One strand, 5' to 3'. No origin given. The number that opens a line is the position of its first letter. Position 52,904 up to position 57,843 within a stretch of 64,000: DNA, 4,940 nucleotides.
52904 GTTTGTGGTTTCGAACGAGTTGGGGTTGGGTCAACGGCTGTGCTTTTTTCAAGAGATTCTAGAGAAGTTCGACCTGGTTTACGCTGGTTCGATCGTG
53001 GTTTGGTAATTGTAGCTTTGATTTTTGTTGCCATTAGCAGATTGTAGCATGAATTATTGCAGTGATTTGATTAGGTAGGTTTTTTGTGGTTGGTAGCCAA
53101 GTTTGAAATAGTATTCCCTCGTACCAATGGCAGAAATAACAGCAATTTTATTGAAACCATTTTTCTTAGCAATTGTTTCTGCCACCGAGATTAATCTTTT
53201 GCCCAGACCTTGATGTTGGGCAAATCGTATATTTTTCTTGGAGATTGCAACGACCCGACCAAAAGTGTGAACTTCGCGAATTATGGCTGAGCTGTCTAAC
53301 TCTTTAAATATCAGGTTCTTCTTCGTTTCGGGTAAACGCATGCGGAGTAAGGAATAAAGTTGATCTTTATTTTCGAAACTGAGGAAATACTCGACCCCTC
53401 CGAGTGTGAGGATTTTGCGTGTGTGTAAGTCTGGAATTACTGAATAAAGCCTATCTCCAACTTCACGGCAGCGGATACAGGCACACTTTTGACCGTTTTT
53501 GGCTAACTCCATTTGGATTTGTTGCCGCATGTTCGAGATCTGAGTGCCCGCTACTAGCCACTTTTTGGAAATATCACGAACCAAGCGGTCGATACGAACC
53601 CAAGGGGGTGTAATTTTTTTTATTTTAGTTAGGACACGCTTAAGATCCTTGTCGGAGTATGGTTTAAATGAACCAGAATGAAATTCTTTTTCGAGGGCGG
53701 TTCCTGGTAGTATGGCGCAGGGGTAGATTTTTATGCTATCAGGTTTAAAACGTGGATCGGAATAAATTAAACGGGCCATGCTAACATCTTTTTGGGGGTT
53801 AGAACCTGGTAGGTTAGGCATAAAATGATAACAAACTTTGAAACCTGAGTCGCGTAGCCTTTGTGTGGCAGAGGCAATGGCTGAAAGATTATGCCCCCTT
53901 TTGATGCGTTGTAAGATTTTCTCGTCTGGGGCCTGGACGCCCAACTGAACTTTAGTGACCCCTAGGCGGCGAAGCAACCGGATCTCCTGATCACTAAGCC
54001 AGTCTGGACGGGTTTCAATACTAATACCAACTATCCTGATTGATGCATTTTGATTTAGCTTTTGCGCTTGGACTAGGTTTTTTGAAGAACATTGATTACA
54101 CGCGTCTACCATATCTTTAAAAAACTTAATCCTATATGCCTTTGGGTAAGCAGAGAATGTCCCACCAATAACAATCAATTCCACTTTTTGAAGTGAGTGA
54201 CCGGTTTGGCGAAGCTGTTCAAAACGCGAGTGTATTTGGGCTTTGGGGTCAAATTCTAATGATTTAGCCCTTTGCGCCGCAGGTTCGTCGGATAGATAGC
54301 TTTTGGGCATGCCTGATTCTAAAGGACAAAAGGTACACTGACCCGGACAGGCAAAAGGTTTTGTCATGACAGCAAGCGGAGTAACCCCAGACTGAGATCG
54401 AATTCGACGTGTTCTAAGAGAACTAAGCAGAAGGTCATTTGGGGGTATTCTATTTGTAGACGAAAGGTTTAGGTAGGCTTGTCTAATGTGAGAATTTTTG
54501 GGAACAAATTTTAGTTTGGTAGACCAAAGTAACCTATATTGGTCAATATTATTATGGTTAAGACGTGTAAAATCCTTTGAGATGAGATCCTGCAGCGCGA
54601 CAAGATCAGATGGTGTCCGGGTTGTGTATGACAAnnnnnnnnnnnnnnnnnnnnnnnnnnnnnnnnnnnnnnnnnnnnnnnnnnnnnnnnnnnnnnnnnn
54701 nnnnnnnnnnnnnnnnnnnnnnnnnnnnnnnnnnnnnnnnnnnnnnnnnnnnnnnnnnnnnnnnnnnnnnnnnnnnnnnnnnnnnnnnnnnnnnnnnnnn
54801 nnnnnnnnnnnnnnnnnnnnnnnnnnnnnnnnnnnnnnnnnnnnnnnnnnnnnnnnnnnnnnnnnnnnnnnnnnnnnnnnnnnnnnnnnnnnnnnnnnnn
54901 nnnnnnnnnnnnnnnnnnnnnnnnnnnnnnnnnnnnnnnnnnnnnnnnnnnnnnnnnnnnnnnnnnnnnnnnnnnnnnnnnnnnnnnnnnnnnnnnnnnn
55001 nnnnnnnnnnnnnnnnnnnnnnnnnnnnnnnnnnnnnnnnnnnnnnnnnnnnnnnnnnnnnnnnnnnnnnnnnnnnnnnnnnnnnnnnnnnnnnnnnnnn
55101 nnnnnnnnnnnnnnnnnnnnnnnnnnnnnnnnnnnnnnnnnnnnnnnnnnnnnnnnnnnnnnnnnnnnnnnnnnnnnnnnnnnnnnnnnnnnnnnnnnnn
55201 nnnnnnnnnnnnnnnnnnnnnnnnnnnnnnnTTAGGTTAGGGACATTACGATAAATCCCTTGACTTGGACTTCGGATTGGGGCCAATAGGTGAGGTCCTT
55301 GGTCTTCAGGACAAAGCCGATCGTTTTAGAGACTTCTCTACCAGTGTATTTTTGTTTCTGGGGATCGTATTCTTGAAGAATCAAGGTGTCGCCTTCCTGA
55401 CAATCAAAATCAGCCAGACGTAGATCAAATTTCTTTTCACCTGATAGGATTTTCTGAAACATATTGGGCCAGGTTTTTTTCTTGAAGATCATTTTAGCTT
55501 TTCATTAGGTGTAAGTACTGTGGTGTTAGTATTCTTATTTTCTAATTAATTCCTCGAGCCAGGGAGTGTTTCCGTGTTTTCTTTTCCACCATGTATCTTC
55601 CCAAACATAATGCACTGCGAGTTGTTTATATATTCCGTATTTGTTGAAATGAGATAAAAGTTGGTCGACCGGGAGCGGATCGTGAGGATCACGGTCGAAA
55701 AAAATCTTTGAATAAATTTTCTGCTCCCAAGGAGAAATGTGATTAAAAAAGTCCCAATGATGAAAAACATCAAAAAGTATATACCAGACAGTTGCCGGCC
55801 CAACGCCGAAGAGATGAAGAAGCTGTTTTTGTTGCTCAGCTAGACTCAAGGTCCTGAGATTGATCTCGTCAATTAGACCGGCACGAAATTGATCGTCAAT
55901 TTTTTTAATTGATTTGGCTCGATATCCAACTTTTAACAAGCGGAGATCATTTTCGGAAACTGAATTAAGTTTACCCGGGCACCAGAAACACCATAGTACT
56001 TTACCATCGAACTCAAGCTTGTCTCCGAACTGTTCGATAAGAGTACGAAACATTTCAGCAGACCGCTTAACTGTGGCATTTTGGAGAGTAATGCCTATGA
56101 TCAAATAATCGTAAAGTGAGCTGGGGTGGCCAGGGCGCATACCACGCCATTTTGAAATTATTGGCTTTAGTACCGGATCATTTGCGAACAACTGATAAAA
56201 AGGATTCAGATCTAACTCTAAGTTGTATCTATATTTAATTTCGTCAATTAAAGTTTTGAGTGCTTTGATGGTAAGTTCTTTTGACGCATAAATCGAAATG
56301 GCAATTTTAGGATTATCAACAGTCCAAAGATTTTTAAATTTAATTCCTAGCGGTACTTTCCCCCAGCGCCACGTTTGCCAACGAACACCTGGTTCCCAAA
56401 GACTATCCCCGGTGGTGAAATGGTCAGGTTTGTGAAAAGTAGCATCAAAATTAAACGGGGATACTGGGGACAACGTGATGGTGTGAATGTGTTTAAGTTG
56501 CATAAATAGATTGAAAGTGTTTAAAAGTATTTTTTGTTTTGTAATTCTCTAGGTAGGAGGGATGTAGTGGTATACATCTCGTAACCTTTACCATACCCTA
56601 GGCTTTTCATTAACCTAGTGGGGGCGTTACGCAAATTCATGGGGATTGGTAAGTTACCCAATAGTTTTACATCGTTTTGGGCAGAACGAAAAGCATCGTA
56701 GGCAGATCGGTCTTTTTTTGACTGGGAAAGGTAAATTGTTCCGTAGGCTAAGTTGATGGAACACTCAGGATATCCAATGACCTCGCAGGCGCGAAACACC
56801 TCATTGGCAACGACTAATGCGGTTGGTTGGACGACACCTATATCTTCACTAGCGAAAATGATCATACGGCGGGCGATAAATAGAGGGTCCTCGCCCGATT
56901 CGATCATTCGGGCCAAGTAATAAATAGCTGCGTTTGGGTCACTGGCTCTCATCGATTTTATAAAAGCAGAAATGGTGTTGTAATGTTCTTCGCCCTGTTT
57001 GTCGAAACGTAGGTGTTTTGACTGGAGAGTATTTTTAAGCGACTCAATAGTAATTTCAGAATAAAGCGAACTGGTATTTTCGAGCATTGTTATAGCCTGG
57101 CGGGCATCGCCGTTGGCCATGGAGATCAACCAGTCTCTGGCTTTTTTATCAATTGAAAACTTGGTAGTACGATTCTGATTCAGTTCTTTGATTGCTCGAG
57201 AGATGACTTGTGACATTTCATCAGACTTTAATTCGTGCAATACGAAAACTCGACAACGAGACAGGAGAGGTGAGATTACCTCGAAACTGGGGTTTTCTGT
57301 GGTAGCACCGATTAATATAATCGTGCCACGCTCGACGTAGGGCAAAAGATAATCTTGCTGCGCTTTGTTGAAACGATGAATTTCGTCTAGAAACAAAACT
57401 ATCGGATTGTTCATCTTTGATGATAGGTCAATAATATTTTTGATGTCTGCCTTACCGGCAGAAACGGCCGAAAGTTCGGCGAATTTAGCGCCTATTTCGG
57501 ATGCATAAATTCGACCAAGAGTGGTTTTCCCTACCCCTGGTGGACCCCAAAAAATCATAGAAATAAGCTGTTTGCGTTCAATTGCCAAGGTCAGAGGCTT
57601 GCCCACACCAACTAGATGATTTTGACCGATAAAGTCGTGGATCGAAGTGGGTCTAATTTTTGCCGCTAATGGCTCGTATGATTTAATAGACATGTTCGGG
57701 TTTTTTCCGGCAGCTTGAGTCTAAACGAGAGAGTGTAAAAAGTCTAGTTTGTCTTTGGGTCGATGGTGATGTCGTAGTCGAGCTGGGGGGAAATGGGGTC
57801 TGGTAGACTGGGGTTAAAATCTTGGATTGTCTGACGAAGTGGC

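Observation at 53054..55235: Divergently paired Elp3 homolog and Trm9/ALKBH8-type methyltransferase: a eukaryote/archaea-style mcm5U34 wobble-uridine pathway in a bacterium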

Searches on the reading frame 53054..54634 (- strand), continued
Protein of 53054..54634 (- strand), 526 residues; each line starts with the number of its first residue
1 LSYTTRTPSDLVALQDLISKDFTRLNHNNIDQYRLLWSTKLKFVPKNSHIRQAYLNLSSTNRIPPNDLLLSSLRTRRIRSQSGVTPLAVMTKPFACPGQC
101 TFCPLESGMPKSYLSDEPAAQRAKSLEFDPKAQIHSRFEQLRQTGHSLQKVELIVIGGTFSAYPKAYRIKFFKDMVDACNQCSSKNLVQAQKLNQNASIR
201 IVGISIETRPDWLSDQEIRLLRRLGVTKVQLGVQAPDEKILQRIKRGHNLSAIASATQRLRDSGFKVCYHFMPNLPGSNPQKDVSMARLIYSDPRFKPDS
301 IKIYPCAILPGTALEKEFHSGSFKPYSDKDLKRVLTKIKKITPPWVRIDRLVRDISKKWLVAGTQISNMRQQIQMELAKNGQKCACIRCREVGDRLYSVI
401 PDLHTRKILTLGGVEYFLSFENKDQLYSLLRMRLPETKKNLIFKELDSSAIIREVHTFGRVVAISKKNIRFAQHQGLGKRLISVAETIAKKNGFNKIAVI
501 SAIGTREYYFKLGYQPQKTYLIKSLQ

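Call 57: find_homologous_proteins(query=window:53054-54634:-, max_evalue=1e-20)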
Query window:53054-54634:- (526 aa): 7870 proteins with E <= 1e-20 among 8000 candidates; the best 120 are listed.
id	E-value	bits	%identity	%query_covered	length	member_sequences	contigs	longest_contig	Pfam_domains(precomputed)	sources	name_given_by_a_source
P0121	1.3e-292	989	100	83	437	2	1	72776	PF16199.11,PF04055.28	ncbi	-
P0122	3.8e-204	697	60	98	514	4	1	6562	PF13673.14,PF16199.11,PF04055.28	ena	-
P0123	4.3e-203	694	59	98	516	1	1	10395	PF16199.11,PF04055.28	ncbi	-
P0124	1.4e-199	682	60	97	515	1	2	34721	PF16199.11,PF04055.28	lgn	-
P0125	1.7e-199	682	58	97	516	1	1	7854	PF16199.11,PF04055.28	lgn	-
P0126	1.1e-198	679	57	98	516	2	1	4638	PF16199.11,PF04055.28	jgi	jgi:elongator complex protein 3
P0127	2.2e-198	678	58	97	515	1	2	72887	PF16199.11,PF04055.28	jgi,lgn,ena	-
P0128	2.4e-198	678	59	97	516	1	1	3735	PF16199.11,PF04055.28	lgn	-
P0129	2.4e-197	675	58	97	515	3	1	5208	PF13673.14,PF16199.11,PF04055.28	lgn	-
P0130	2.7e-197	675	57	98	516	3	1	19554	PF16199.11,PF04055.28,PF00583.32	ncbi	-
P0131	4.8e-197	674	58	97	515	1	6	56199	PF16199.11,PF04055.28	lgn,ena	-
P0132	9.9e-196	669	58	98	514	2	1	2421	PF16199.11,PF04055.28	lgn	-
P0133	1.0e-195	669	57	98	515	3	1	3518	PF16199.11,PF04055.28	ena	-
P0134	4.9e-195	667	56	98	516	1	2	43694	PF16199.11,PF04055.28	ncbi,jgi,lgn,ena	-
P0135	7.7e-195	667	61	94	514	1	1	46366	PF16199.11,PF04055.28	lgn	-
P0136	2.6e-194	665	57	98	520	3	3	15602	PF16199.11,PF04055.28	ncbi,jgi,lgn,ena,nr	ncbi:tRNA uridine(34) 5-carboxymethylaminomethyl modification radical SAM/GNAT enzyme Elp3 [Patescib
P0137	1.1e-193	663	59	97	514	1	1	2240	PF16199.11,PF04055.28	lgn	-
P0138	1.2e-193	663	57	98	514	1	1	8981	PF13673.14,PF16199.11,PF04055.28,PF13508.14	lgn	-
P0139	1.7e-193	662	57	97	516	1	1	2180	PF16199.11,PF04055.28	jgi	-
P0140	2.4e-193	662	59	97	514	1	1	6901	PF13673.14,PF16199.11,PF04055.28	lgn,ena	-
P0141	6.2e-192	657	56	97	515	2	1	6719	PF16199.11,PF04055.28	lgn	-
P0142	7.9e-192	657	57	98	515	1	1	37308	PF13673.14,PF16199.11,PF04055.28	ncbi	-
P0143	9.7e-192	656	56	98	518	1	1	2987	PF13673.14,PF16199.11,PF04055.28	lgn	-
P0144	1.6e-191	656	58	97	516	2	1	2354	PF16199.11,PF04055.28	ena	-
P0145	1.7e-191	656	57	97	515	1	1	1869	PF16199.11,PF04055.28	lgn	-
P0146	1.9e-191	655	60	97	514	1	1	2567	PF16199.11,PF04055.28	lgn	-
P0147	2.1e-191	655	58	97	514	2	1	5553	PF16199.11,PF04055.28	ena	-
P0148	2.5e-191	655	57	97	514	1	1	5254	PF16199.11,PF04055.28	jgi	jgi:elongator complex protein 3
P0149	4.2e-191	654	56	98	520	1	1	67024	PF13673.14,PF16199.11,PF04055.28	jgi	jgi:elongator complex protein 3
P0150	5.1e-191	654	59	97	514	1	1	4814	PF16199.11,PF04055.28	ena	-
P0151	8.0e-191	653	57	97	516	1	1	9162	PF13673.14,PF16199.11,PF04055.28,PF13508.14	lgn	-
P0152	1.0e-190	653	57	98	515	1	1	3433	PF16199.11,PF04055.28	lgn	-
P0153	1.3e-190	653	55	98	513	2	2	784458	PF16199.11,PF04055.28,PF00583.32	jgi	jgi:elongator complex protein 3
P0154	1.3e-190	653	58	98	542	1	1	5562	PF16199.11,PF04055.28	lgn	-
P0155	3.0e-190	651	57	97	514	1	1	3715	PF13673.14,PF16199.11,PF04055.28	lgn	-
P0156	3.9e-190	651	56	97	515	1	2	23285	PF13673.14,PF16199.11,PF04055.28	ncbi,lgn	-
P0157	4.5e-190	651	57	96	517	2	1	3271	PF13673.14,PF16199.11,PF04055.28,PF00583.32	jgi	jgi:elongator complex protein 3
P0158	5.1e-190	651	57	97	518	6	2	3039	PF16199.11,PF04055.28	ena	-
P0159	5.4e-190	651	58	98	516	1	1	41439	PF13673.14,PF16199.11,PF04055.28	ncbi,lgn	ncbi:MAG: elongator complex protein 3 [bacterium]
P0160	5.4e-190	651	58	98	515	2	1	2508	PF16199.11,PF04055.28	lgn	-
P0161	1.0e-189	650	57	98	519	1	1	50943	PF16199.11,PF04055.28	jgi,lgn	-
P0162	1.7e-189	649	57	97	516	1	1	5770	PF16199.11,PF04055.28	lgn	-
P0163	2.2e-189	649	57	97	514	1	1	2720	PF13673.14,PF16199.11,PF04055.28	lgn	-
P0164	2.5e-189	648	56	97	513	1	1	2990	PF13673.14,PF16199.11,PF04055.28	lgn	-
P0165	3.9e-189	648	56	98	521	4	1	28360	PF16199.11,PF04055.28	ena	-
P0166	4.1e-189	648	56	97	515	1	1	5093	PF16199.11,PF04055.28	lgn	-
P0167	4.8e-189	647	55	97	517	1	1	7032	PF13673.14,PF16199.11,PF04055.28,PF00583.32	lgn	-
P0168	5.0e-189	647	58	97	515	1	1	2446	PF16199.11,PF04055.28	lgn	-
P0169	8.3e-189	647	57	96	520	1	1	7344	PF13673.14,PF16199.11,PF04055.28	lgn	-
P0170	1.9e-188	645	58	93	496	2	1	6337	PF16199.11,PF04055.28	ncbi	-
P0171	2.4e-188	645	56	97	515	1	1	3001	PF16199.11,PF04055.28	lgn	-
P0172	3.3e-188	645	54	97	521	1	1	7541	PF16199.11,PF04055.28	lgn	-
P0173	3.5e-188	645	57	98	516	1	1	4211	PF16199.11,PF04055.28,PF00583.32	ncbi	ncbi:MAG: elongator complex protein 3 [bacterium]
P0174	4.2e-188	644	56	98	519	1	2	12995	PF13673.14,PF16199.11,PF04055.28,PF13508.14,PF00583.32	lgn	-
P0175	4.8e-188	644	56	98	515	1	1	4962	PF13673.14,PF16199.11,PF04055.28,PF00583.32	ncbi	-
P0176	6.6e-188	644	57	93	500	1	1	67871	PF16199.11,PF04055.28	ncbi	-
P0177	2.6e-187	642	58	98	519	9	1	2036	PF16199.11,PF04055.28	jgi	-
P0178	4.5e-187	641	57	97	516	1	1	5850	PF13673.14,PF16199.11,PF04055.28,PF13508.14,PF00583.32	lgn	-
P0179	6.2e-187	640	57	97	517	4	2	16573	PF13673.14,PF16199.11,PF04055.28,PF00583.32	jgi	jgi:elongator complex protein 3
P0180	7.8e-187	640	61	86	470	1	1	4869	PF13673.14,PF16199.11,PF04055.28,PF13508.14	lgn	-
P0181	9.1e-187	640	54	98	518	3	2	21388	PF13673.14,PF16199.11,PF04055.28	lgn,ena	-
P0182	1.0e-186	640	57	97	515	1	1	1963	PF13673.14,PF16199.11,PF04055.28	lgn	-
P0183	1.0e-186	640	55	98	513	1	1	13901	PF13673.14,PF16199.11,PF04055.28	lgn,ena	-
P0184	1.1e-186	640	54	98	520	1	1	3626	PF13673.14,PF16199.11,PF04055.28,PF13508.14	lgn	-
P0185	1.2e-186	639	57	97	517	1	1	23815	PF13673.14,PF16199.11,PF04055.28,PF00583.32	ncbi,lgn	-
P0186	1.7e-186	639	56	98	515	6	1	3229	PF13673.14,PF16199.11,PF04055.28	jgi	-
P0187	2.2e-186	639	55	97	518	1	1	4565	PF16199.11,PF04055.28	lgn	-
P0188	2.2e-186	639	54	98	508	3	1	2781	PF13673.14,PF16199.11,PF04055.28,PF00583.32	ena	-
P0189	2.2e-186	639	56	98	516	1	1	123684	PF13673.14,PF16199.11,PF04055.28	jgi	jgi:elongator complex protein 3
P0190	2.5e-186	638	57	96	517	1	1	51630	PF13673.14,PF16199.11,PF04055.28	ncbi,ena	-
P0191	4.0e-186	638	56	97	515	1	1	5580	PF16199.11,PF04055.28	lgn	-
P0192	6.6e-186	637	60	93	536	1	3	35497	PF13673.14,PF16199.11,PF04055.28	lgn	-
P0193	6.6e-186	637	55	98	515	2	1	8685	PF13673.14,PF16199.11,PF04055.28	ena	-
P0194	7.9e-186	637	58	93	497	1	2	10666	PF13673.14,PF16199.11,PF04055.28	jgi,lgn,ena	-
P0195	8.2e-186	637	56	98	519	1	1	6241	PF16199.11,PF04055.28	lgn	-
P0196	8.8e-186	637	56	98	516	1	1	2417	PF13673.14,PF16199.11,PF04055.28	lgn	-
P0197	9.4e-186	637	58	96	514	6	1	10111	PF13673.14,PF16199.11,PF04055.28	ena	-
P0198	1.1e-185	636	56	98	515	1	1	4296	PF13673.14,PF16199.11,PF04055.28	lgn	-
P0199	2.1e-185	635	56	97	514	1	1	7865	PF13673.14,PF16199.11,PF04055.28,PF00583.32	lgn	-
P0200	3.8e-185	635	59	92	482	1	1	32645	PF16199.11,PF04055.28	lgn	-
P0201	3.9e-185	635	54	98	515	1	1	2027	PF16199.11,PF04055.28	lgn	-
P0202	4.2e-185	634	57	98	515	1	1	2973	PF16199.11,PF04055.28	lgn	-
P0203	5.5e-185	634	57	93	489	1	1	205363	PF16199.11,PF04055.28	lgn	-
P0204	5.9e-185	634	55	98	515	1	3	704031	PF13673.14,PF16199.11,PF04055.28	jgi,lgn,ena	-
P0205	6.2e-185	634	56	98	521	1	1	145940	PF13673.14,PF16199.11,PF04055.28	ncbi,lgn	ncbi:MAG: tRNA uridine(34) 5-carboxymethylaminomethyl modification radical SAM/GNAT enzyme Elp3 [Can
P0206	6.9e-185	634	57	97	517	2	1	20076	PF13673.14,PF16199.11,PF04055.28,PF13508.14,PF00583.32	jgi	jgi:elongator complex protein 3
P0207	7.5e-185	634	56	97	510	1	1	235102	PF16199.11,PF04055.28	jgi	-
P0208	1.1e-184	633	56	97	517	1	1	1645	PF13673.14,PF16199.11,PF04055.28,PF00583.32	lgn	-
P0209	1.2e-184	633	58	95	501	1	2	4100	PF13673.14,PF16199.11,PF04055.28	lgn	-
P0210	1.3e-184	633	56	98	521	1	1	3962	PF13673.14,PF16199.11,PF04055.28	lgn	-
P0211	1.4e-184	633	54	98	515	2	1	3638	PF13673.14,PF16199.11,PF04055.28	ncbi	-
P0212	1.4e-184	633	56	98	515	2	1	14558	PF13673.14,PF16199.11,PF04055.28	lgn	-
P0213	1.5e-184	633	59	92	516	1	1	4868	PF13673.14,PF16199.11,PF04055.28,PF00583.32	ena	-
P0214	2.0e-184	632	55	98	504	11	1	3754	PF13673.14,PF16199.11,PF04055.28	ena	-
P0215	2.1e-184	632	56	97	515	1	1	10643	PF13673.14,PF16199.11,PF04055.28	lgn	-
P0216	2.2e-184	632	54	98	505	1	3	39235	PF16199.11,PF04055.28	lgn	-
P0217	2.4e-184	632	56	97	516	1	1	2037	PF13673.14,PF16199.11,PF04055.28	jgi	jgi:elongator complex protein 3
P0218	3.1e-184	632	54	98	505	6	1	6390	PF13673.14,PF16199.11,PF04055.28,PF00583.32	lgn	-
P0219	4.8e-184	631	56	96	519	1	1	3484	PF13673.14,PF16199.11,PF04055.28,PF00583.32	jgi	jgi:elongator complex protein 3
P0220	9.7e-184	630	56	97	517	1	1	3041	PF13673.14,PF16199.11,PF04055.28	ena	-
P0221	1.0e-183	630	57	96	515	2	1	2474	PF13673.14,PF16199.11,PF04055.28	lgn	-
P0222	1.0e-183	630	56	97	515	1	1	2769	PF16199.11,PF04055.28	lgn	-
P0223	2.5e-183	629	56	98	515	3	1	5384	PF13673.14,PF16199.11,PF04055.28,PF13508.14,PF00583.32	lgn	-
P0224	3.0e-183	628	57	96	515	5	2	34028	PF13673.14,PF16199.11,PF04055.28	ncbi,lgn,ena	-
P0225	3.4e-183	628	56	97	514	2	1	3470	PF16199.11,PF04055.28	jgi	-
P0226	4.5e-183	628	57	96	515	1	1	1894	PF13673.14,PF16199.11,PF04055.28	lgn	-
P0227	4.7e-183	628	55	98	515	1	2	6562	PF13673.14,PF16199.11,PF04055.28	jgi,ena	-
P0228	5.3e-183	627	62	86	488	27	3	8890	PF13673.14,PF16199.11,PF04055.28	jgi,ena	-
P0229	8.1e-183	627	55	98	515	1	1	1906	PF13673.14,PF16199.11,PF04055.28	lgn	-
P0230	1.5e-182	626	55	98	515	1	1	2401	PF13673.14,PF16199.11,PF04055.28,PF13508.14,PF00583.32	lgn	-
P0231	1.5e-182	626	58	92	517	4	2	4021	PF13673.14,PF16199.11,PF04055.28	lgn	-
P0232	1.5e-182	626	55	98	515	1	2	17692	PF13673.14,PF16199.11,PF04055.28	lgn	-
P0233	1.6e-182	626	61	88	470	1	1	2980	PF16199.11,PF04055.28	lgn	-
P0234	1.7e-182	626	54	100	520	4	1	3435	PF16199.11,PF04055.28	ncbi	-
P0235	1.8e-182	626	62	87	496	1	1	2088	PF13673.14,PF16199.11,PF04055.28,PF13508.14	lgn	-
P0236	2.6e-182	625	55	98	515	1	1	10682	PF13673.14,PF16199.11,PF04055.28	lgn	-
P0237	2.9e-182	625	54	97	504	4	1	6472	PF16199.11,PF04055.28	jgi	-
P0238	2.9e-182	625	55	98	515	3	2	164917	PF16199.11,PF04055.28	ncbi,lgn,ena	-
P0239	3.0e-182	625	54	97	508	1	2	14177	PF13673.14,PF16199.11,PF04055.28,PF13508.14,PF00583.32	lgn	-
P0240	3.2e-182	625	55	98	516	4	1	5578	PF13673.14,PF16199.11,PF04055.28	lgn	-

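Call 58: find_encoding_contigs(protein=P0121, flank=10000, max_places=2)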
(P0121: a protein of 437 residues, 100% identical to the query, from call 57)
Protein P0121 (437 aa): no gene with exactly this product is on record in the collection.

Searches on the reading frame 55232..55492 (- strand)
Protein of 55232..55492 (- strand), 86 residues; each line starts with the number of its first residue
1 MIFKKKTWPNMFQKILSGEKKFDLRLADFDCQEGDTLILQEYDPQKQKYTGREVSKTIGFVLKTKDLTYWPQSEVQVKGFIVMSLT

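Call 3: search_protein_families(library=pfam, proteins=[window:55232-55492:-], max_evalue=0.01)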
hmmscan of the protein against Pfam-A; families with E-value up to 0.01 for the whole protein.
window:55232-55492:- (86 aa): 1 family
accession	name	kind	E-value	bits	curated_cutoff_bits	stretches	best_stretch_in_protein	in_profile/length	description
PF12961.13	DUF3850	-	2.4e-17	63.3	22.9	1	3-66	2-65/77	Domain of unknown function (DUF3850)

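Call 4: search_protein_families(library=ncbifam, proteins=[window:55232-55492:-], max_evalue=0.01)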
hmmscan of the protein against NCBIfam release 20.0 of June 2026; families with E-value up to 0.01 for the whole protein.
window:55232-55492:- (86 aa): 0 families

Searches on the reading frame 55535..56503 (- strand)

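Call 3: search_protein_families(library=pfam, proteins=[window:55535-56503:-], max_evalue=0.01)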
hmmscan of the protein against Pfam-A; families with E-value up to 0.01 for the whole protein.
window:55535-56503:- (322 aa): 1 family
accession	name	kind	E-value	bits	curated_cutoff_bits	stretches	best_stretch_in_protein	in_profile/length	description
PF00730.31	HhH-GPD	-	0.003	18.3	26.2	1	138-235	4-67/108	HhH-GPD superfamily base excision DNA repair protein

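Call 4: search_protein_families(library=ncbifam, proteins=[window:55535-56503:-], max_evalue=0.01)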
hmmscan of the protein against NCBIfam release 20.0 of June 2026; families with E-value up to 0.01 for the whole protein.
window:55535-56503:- (322 aa): 1 family
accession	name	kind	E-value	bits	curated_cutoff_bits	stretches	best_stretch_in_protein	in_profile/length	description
TIGR00588.1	ogg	subfamily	7.9e-14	51.5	397.85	1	81-299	70-299/310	8-oxoguanine DNA-glycosylase (ogg)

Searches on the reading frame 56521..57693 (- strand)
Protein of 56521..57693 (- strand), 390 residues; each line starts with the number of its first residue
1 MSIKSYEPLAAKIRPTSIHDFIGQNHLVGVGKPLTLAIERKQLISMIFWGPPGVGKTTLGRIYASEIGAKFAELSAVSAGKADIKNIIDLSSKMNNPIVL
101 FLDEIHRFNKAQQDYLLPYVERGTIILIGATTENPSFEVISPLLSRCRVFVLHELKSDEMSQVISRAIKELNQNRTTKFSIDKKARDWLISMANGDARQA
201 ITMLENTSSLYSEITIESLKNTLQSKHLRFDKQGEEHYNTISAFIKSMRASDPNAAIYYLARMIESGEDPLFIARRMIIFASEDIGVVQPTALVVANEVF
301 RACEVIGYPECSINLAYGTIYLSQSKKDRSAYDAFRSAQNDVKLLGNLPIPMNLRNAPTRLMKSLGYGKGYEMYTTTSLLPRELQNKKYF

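Call 3: search_protein_families(library=pfam, proteins=[window:56521-57693:-], max_evalue=0.01)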
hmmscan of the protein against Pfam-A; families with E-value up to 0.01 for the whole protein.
window:56521-57693:- (390 aa): 12 families
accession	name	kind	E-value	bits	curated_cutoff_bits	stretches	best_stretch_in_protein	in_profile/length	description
PF12002.13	MgsA_C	-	5.5e-47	160.2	27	1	251-387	2-145/167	MgsA AAA+ ATPase C terminal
PF16193.11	AAA_assoc_2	-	1.6e-23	83.1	34.3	1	177-249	3-81/81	AAA C-terminal domain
PF00004.35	AAA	-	6.1e-18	66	21.2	1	46-151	1-127/131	ATPase family associated with various cellular activities (AAA)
PF05496.18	RuvB_N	-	1.7e-16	60.8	27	1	13-130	1-119/159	Holliday junction DNA helicase RuvB P-loop domain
PF07728.20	AAA_5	-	1.8e-06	28.5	22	1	46-133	2-103/139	AAA domain (dynein-related subfamily)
PF13173.12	AAA_14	-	9.6e-05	22.8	27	1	47-159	6-127/129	AAA domain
PF13191.12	AAA_16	-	0.00031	21.7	32.6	0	83-115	119-151/167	AAA ATPase domain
PF00158.32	Sigma54_activat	-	0.0014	18.7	20.2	0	99-134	96-131/168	Sigma-54 interaction domain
PF01078.27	Mg_chelatase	-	0.0018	18.2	20.3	0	99-131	109-141/207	Magnesium chelatase, subunit ChlI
PF13401.12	AAA_22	-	0.0021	18.8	27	0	46-67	8-29/130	AAA domain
PF25361.1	AAA_lid_RFC1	-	0.0029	17.5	34.9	1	178-218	16-56/59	RFC1-like, AAA+ ATPase lid domain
PF07724.20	AAA_2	-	0.0064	17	27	0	42-125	2-104/166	AAA domain (Cdc48 subfamily)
